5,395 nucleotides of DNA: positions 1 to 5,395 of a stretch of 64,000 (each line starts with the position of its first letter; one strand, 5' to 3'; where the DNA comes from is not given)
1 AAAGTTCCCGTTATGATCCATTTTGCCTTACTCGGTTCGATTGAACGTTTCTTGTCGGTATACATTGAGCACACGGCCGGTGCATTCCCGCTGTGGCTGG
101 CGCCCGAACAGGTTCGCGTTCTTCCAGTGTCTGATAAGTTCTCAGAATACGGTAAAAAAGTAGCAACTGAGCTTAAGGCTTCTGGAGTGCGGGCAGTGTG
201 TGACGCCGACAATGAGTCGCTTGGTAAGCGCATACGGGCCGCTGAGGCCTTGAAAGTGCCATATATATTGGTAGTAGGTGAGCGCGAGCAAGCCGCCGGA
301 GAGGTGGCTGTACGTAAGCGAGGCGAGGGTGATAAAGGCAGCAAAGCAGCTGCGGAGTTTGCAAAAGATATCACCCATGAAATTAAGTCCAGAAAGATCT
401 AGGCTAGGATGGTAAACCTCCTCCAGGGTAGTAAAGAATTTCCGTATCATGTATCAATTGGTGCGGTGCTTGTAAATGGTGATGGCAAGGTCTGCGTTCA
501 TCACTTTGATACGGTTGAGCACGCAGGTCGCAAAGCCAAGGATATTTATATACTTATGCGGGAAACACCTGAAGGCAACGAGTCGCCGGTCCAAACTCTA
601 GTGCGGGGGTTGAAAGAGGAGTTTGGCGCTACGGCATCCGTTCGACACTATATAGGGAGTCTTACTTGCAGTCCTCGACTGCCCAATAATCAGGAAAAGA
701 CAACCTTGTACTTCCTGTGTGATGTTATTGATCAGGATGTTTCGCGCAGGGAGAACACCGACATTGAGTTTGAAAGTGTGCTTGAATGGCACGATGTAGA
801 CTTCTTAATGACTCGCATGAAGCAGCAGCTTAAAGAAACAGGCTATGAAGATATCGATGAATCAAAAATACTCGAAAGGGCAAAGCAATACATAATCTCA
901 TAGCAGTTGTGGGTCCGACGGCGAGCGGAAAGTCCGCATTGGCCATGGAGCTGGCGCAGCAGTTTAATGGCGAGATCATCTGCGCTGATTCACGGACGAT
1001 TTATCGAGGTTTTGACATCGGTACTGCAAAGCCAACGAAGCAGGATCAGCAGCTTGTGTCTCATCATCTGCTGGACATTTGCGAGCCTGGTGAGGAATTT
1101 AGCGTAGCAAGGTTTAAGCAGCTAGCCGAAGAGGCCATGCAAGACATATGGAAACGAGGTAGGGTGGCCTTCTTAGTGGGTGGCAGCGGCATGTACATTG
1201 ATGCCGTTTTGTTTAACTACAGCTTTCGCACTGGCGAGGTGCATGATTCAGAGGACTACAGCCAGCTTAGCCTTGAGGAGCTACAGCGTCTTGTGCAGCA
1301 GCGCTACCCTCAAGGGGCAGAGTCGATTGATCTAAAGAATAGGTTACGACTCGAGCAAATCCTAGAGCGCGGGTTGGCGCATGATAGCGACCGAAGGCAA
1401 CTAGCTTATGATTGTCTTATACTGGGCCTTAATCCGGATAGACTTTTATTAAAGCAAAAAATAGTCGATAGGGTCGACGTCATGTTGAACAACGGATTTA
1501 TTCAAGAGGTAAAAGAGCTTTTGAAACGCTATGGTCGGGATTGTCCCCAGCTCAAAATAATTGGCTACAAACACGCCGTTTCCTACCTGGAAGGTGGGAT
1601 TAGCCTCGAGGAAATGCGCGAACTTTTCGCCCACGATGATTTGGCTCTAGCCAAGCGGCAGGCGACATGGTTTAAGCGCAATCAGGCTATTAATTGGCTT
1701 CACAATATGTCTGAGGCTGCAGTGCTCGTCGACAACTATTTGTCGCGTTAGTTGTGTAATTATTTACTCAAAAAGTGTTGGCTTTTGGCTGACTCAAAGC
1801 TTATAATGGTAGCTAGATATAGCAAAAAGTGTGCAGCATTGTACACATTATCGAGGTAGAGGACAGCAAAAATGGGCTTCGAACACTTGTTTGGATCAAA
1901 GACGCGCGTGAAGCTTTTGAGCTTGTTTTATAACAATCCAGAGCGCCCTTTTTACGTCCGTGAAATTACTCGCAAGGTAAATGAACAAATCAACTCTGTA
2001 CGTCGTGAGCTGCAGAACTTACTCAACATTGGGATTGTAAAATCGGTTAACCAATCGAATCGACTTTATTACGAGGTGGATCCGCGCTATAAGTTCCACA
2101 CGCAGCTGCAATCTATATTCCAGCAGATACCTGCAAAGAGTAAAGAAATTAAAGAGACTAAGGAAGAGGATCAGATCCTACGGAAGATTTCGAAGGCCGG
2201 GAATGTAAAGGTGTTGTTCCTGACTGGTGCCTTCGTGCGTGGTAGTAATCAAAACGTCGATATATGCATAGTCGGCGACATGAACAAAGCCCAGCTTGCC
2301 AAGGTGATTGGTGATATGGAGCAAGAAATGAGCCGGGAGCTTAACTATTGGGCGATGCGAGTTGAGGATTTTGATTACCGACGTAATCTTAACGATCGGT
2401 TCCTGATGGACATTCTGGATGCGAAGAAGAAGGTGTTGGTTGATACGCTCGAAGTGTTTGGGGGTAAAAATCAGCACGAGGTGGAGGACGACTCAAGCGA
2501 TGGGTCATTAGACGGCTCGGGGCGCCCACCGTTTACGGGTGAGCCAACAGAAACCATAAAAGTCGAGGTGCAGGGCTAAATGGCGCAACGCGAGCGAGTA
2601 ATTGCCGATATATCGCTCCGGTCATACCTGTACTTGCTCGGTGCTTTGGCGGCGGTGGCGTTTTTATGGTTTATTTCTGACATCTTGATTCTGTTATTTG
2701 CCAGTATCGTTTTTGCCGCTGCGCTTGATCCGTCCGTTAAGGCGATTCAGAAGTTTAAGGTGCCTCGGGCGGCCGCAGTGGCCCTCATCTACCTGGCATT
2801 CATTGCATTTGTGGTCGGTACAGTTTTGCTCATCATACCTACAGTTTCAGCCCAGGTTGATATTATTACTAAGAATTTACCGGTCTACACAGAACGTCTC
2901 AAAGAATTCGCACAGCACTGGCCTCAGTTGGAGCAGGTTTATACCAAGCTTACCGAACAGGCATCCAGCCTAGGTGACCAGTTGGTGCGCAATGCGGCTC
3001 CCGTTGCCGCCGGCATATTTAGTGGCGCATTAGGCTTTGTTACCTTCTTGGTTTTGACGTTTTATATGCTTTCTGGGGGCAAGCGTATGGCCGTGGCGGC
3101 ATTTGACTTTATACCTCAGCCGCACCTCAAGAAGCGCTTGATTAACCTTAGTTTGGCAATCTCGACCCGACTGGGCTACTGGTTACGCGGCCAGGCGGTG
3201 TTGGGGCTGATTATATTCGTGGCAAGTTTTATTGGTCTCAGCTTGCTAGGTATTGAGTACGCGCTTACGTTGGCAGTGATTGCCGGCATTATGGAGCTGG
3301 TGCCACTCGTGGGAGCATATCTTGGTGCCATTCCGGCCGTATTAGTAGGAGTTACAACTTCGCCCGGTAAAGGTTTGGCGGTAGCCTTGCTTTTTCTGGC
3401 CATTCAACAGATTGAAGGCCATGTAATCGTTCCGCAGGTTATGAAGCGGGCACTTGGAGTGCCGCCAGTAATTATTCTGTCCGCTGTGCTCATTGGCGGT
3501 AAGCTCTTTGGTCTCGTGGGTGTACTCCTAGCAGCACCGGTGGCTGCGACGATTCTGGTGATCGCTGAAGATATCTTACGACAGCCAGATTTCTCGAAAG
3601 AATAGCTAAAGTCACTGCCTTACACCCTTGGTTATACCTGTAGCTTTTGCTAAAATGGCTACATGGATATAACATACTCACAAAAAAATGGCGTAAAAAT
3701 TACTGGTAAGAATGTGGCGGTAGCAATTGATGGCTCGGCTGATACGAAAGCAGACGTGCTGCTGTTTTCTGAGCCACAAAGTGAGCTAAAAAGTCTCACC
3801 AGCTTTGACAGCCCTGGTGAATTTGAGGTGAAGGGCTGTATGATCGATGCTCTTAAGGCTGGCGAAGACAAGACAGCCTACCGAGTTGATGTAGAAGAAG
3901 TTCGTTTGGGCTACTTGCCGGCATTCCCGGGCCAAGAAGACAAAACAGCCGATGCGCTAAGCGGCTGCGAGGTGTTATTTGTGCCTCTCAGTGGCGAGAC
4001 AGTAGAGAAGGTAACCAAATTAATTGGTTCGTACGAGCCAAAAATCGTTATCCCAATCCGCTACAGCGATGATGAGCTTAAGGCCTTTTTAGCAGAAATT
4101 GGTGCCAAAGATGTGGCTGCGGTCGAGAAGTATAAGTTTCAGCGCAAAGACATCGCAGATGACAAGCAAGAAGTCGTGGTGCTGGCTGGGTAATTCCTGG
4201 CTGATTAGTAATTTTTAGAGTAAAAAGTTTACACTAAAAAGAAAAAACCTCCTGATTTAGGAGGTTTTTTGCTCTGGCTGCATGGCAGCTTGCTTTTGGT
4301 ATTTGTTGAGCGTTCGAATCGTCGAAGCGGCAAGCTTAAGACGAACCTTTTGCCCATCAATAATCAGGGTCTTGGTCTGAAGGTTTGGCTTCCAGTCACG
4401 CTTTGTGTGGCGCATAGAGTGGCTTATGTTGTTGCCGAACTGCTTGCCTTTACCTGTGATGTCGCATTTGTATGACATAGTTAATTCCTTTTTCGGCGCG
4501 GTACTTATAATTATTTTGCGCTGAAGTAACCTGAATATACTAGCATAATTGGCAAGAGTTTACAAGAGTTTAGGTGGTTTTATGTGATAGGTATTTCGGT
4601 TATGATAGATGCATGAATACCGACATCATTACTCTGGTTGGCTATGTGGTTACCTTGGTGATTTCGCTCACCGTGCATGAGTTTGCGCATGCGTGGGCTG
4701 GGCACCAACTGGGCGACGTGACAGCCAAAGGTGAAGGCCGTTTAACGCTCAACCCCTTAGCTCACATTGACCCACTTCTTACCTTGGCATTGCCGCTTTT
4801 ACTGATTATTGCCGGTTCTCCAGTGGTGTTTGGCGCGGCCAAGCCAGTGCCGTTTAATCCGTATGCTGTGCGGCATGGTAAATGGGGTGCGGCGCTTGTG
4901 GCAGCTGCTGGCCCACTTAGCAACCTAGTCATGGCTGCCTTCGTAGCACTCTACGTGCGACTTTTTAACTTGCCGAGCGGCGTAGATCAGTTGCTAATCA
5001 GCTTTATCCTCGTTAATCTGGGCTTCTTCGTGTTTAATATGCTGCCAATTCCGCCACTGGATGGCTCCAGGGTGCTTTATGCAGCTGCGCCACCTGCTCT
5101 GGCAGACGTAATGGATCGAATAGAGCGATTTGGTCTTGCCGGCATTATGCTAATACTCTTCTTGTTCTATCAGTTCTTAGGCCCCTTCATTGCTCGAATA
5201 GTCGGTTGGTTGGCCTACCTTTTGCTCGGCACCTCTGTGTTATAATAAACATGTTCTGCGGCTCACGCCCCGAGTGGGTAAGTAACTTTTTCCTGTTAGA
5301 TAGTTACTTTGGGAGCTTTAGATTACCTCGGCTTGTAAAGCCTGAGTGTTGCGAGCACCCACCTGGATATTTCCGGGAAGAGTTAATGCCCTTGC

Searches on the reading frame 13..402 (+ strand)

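Call 30: search_protein_families(library=pfam, proteins=[window:13-402:+], max_evalue=0.001)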
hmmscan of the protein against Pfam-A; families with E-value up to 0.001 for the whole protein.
window:13-402:+ (129 aa): 1 family
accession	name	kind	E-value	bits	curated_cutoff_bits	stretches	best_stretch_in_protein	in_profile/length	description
PF03129.25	HGTP_anticodon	-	2.7e-23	82.4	21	1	33-120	1-91/94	Anticodon binding domain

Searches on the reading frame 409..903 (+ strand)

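Call 30: search_protein_families(library=pfam, proteins=[window:409-903:+], max_evalue=0.001)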
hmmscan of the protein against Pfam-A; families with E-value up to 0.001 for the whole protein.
window:409-903:+ (164 aa): 1 family
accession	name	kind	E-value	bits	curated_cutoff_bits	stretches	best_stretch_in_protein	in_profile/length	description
PF00293.34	NUDIX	-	8.1e-08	32.8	21.1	1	13-137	2-123/134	NUDIX domain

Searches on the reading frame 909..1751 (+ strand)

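Call 30: search_protein_families(library=pfam, proteins=[window:909-1751:+], max_evalue=0.001)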
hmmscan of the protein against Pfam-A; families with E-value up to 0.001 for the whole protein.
window:909-1751:+ (280 aa): 2 families
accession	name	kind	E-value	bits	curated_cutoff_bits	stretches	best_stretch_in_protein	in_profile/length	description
PF01715.23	IPPT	-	3.5e-61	207.4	23.6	1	31-257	2-242/243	IPP transferase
PF01745.22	IPT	-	0.00042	20.2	20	0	1-48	7-54/233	Isopentenyl transferase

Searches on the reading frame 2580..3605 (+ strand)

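Call 30: search_protein_families(library=pfam, proteins=[window:2580-3605:+], max_evalue=0.001)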
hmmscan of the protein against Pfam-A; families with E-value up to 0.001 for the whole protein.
window:2580-3605:+ (341 aa): 1 family
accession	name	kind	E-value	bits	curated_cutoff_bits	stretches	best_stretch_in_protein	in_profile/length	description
PF01594.21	AI-2E_transport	-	3.5e-67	227.3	34.3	1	18-331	4-325/327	AI-2E family transporter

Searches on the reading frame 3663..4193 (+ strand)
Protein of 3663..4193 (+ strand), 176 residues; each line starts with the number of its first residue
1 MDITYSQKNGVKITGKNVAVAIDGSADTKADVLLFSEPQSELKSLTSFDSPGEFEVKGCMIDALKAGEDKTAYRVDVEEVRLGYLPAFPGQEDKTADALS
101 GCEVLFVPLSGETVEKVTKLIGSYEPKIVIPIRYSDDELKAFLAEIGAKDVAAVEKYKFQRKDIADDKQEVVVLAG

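Call 30: search_protein_families(library=pfam, proteins=[window:3663-4193:+], max_evalue=0.001)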
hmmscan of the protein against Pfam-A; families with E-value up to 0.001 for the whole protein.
window:3663-4193:+ (176 aa): 1 family
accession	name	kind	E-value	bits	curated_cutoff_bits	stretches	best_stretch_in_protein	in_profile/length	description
PF13483.12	Lactamase_B_3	-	3.2e-05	24.4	24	1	44-132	58-159/160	Beta-lactamase superfamily domain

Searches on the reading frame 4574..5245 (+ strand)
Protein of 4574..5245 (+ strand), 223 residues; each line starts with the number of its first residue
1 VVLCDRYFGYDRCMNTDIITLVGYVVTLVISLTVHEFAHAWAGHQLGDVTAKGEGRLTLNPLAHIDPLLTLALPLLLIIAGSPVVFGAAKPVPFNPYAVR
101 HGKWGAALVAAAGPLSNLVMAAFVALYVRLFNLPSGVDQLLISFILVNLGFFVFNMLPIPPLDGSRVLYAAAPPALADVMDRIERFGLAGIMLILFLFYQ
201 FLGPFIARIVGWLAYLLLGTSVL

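Call 30: search_protein_families(library=pfam, proteins=[window:4574-5245:+], max_evalue=0.001)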
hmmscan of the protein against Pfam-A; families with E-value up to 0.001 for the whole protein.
window:4574-5245:+ (223 aa): 1 family
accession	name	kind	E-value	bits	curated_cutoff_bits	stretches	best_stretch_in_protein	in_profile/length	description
PF02163.28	Peptidase_M50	-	7.7e-10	38.9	27.2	1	135-174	157-196/221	Peptidase family M50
